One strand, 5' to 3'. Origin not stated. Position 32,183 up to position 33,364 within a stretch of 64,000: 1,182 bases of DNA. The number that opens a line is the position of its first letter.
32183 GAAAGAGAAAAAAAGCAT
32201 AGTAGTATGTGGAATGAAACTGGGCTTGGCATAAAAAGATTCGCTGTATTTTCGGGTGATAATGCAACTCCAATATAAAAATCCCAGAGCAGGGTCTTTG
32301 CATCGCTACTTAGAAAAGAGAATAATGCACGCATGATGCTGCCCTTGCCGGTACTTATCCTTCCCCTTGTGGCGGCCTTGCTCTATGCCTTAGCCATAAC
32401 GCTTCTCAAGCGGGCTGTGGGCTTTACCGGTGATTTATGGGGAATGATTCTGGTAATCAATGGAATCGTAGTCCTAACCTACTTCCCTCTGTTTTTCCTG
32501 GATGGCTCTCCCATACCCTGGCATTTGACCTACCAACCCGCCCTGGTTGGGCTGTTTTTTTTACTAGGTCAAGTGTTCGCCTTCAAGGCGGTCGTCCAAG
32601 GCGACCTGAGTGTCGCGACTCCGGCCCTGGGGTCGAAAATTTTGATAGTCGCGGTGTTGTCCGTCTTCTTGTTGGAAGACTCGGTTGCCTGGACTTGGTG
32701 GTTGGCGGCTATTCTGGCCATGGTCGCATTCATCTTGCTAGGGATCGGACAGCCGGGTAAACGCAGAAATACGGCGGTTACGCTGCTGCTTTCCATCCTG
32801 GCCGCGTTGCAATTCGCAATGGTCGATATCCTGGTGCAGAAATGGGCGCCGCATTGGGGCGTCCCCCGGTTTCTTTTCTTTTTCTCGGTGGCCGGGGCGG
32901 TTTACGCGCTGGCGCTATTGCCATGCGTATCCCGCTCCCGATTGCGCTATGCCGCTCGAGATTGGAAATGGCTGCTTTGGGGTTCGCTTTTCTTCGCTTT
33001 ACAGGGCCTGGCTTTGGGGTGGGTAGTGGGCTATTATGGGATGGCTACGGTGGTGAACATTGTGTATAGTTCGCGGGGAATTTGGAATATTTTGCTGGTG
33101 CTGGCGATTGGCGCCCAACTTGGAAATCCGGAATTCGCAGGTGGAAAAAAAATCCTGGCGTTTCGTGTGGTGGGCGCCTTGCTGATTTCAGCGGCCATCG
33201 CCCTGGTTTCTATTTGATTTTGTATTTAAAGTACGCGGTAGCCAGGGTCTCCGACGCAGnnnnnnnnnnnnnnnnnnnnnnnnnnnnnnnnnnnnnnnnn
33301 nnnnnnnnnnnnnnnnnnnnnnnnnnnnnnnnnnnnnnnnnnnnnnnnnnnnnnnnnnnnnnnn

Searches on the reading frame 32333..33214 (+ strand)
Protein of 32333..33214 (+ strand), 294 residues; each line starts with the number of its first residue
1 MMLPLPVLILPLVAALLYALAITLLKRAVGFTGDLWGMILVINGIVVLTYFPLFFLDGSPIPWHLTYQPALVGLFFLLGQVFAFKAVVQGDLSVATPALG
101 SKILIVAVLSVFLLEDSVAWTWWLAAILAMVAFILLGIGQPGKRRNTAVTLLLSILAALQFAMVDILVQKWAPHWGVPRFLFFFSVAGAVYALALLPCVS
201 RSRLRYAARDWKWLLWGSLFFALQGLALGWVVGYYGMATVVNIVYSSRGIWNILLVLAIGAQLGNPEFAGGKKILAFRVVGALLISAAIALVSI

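Call 57: search_protein_families(library=pfam, proteins=[window:32333-33214:+], max_evalue=0.001)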
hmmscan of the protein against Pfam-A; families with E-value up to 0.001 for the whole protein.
window:32333-33214:+ (294 aa): 1 family
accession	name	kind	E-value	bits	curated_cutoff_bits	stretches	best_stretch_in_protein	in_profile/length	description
PF00892.27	EamA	-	7.1e-06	26.8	28.2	1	8-136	4-133/135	EamA-like transporter family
